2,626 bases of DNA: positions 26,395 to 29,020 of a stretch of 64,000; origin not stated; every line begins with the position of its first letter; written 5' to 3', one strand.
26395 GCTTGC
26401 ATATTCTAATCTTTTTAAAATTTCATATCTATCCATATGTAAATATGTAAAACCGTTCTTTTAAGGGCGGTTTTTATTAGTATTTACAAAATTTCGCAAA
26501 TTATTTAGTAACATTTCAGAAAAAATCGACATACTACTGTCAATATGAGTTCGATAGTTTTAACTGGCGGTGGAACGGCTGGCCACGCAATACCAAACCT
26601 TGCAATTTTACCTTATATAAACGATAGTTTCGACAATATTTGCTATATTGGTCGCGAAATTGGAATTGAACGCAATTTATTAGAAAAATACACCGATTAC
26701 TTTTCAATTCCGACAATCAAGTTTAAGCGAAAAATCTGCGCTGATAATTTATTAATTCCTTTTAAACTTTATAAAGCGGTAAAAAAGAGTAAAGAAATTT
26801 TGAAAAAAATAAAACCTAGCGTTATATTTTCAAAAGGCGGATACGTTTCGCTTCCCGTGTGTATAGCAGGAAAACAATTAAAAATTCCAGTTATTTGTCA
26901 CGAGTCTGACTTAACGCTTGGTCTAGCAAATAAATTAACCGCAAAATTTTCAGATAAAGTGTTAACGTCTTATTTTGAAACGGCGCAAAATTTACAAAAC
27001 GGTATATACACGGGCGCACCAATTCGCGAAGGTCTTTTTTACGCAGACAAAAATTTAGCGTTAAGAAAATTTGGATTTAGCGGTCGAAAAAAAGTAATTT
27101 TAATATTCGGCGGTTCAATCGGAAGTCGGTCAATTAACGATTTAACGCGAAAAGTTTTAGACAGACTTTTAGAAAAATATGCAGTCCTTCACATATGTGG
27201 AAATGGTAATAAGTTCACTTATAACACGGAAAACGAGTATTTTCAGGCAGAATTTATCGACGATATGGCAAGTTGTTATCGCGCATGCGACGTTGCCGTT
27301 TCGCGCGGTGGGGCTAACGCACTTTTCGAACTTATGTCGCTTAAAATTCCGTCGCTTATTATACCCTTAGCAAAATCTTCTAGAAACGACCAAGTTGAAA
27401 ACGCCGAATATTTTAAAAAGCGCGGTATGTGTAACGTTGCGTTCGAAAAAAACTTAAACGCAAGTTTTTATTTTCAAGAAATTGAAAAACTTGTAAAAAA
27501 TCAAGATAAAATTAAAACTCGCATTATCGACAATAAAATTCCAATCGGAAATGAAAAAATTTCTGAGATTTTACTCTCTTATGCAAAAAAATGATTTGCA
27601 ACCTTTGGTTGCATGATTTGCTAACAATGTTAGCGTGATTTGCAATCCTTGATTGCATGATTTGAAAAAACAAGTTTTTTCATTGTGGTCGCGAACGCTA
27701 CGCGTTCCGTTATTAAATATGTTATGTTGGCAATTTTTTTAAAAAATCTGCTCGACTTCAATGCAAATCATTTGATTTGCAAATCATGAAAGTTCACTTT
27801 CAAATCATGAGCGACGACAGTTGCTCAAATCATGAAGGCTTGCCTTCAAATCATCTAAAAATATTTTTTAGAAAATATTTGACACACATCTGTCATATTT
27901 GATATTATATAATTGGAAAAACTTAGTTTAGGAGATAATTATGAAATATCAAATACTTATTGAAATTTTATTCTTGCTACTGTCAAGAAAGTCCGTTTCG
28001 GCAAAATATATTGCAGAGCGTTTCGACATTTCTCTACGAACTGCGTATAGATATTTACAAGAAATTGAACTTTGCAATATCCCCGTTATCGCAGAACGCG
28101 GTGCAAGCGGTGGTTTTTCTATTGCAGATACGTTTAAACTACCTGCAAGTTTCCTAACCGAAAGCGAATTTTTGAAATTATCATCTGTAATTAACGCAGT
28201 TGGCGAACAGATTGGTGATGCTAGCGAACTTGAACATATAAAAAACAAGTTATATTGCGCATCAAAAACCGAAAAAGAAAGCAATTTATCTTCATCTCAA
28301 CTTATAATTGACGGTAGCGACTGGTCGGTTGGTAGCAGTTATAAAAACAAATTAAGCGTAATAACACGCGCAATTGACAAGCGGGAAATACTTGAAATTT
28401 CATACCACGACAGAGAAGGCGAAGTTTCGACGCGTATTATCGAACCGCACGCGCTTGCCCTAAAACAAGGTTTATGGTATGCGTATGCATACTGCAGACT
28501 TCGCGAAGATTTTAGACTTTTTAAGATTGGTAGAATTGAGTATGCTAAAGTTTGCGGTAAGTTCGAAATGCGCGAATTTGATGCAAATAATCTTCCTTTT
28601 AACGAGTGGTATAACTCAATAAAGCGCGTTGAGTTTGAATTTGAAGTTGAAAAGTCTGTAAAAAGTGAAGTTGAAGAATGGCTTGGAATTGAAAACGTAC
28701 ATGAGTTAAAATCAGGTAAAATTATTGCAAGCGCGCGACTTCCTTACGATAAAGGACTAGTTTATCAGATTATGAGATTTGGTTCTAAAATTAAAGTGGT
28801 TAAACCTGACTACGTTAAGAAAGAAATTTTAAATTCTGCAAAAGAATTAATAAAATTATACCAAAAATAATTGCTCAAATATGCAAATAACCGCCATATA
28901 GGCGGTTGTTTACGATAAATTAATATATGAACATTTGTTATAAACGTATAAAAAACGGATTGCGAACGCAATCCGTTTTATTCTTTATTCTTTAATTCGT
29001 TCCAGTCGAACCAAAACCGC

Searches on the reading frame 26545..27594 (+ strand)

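Call 19: search_protein_families(library=ncbifam, proteins=[window:26545-27594:+])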
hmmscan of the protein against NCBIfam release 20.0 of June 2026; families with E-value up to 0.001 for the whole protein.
window:26545-27594:+ (349 aa): 8 families
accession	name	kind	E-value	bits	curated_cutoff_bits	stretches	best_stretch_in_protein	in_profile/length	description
NF009102.0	PRK12446.1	equivalog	2.3e-90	303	339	1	2-343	2-346/352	undecaprenyldiphospho-muramoylpentapeptide beta-N-acetylglucosaminyltransferase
TIGR01133.1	murG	equivalog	1.8e-70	237.7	250.25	1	1-324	5-331/353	undecaprenyldiphospho-muramoylpentapeptide beta-N-acetylglucosaminyltransferase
NF010135.0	PRK13609.1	equivalog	1.7e-10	40.4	500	1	82-324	96-343/388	diglucosyl diacylglycerol synthase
NF041548.1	PssE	equivalog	1e-09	38.5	120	1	192-322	5-125/146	PssE/Cps14G family polysaccharide biosynthesis glycosyltransferase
TIGR00661.1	MJ1255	subfamily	6.3e-09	35.5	195.9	1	202-304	201-302/321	MJ1255/VC2487 family glycosyltransferase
NF010134.0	PRK13608.1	equivalog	1.3e-08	34.3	557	1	76-345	90-367/391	diglucosyl diacylglycerol synthase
NF041549.1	PssD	equivalog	9.4e-08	32.5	110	1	42-157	35-149/151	PssD/Cps14F family polysaccharide biosynthesis glycosyltransferase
TIGR03590.1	PseG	equivalog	1.2e-05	25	153.55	1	165-277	158-271/280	UDP-2,4-diacetamido-2,4,6-trideoxy-beta-L-altropyranose hydrolase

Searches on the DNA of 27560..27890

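Call 86: search_rna_families(source=window, start=27560, end=27890, threshold=evalue, max_evalue=10, show_alignments=2)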
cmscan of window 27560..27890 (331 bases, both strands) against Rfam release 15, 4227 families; matches with E-value up to 10: 12.
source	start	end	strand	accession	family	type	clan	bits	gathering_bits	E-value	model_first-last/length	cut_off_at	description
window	27564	27606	+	RF04355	Plastid-atpF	Intron;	-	18.9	52.5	5.2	1-53/53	no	Plastid-atpF group II-D1 intron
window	27568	27614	-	RF02948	cow-rumen-4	Gene; sRNA;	-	17.5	48.5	2.3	1-64/64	no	cow-rumen-4 RNA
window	27601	27690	+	RF00202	snoR66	Gene; snRNA; snoRNA; CD-box;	-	17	43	0.64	1-76/76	no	Small nucleolar RNA R66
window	27580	27659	+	RF00147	SNORD34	Gene; snRNA; snoRNA; CD-box;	CL00055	16.6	38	1.7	1-79/79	no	Small nucleolar RNA SNORD34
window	27711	27810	+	RF02903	AaHKsRNA96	Gene; antisense;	-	16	43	4.4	1-117/117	no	Aggregatibacter sRNA 96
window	27660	27745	-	RF02860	Arrc14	Gene; sRNA;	-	16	99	6.3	1-167/167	no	Actinobacillus sRNA 14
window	27798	27859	-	RF00085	SNORD28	Gene; snRNA; snoRNA; CD-box;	-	16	50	7.1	1-75/75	no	Small nucleolar RNA SNORD28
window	27578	27661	-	RF00147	SNORD34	Gene; snRNA; snoRNA; CD-box;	CL00055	14.1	38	7.8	1-79/79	no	Small nucleolar RNA SNORD34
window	27626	27671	+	RF02475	GlsR6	Gene; snRNA; snoRNA; CD-box;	-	12.6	75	1.6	1-59/59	no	Small nucleolar RNA GlsR6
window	27663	27682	-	RF04120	MIR5998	Gene; miRNA;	-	11.1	180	8.1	1-173/173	no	MIR5998 microRNA precursor family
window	27663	27682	+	RF04120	MIR5998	Gene; miRNA;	-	11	180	8.8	1-173/173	no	MIR5998 microRNA precursor family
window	27771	27850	-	RF02360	Yfr8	Gene; sRNA;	-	9.7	40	9.7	1-226/226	no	Cyanobacterial functional RNA 8/9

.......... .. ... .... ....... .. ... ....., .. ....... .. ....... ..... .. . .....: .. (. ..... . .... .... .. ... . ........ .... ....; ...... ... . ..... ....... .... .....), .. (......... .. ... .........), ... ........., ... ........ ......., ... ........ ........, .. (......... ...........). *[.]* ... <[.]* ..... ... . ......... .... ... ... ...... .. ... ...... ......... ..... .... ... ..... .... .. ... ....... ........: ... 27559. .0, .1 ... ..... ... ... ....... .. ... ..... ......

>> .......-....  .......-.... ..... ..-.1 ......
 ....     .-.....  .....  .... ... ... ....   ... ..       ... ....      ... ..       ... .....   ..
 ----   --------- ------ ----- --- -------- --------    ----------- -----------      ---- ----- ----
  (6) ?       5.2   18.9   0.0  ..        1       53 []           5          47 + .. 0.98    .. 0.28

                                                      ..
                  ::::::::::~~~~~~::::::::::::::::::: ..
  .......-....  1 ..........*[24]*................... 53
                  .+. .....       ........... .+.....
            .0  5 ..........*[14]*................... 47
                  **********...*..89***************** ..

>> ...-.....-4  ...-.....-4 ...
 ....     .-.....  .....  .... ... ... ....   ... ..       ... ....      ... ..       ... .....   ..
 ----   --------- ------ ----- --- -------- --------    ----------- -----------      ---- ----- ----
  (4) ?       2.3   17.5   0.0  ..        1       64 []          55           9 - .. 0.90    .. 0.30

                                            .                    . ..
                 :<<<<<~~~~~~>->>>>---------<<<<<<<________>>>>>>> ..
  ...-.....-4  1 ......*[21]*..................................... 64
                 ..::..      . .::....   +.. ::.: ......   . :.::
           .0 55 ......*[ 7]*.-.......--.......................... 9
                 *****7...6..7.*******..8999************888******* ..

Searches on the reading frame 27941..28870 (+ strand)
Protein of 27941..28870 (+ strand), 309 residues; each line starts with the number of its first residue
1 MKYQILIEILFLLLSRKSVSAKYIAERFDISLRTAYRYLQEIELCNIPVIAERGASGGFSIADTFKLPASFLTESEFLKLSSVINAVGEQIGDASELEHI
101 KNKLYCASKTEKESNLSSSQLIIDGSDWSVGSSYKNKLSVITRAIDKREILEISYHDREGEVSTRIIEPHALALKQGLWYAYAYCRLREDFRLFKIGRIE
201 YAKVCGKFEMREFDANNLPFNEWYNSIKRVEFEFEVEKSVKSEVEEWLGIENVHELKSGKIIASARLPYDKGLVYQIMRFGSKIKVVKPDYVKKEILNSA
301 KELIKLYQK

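Call 19: search_protein_families(library=ncbifam, proteins=[window:27941-28870:+])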
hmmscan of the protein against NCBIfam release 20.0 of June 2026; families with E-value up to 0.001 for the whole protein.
window:27941-28870:+ (309 aa): 0 families

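Call 82: search_protein_families(library=pfam, proteins=[window:27941-28870:+], max_evalue=0.001)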
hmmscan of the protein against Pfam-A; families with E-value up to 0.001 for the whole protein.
window:27941-28870:+ (309 aa): 3 families
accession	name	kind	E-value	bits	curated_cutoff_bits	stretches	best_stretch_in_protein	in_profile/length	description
PF13280.12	WYL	-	2.8e-18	66.1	21.8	1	138-204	3-70/70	WYL domain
PF08279.18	HTH_11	-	5.9e-11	42.5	25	1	8-55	4-52/55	HTH domain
PF25583.1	WCX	-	2.7e-07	31.3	23.9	1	229-303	2-75/76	WCX domain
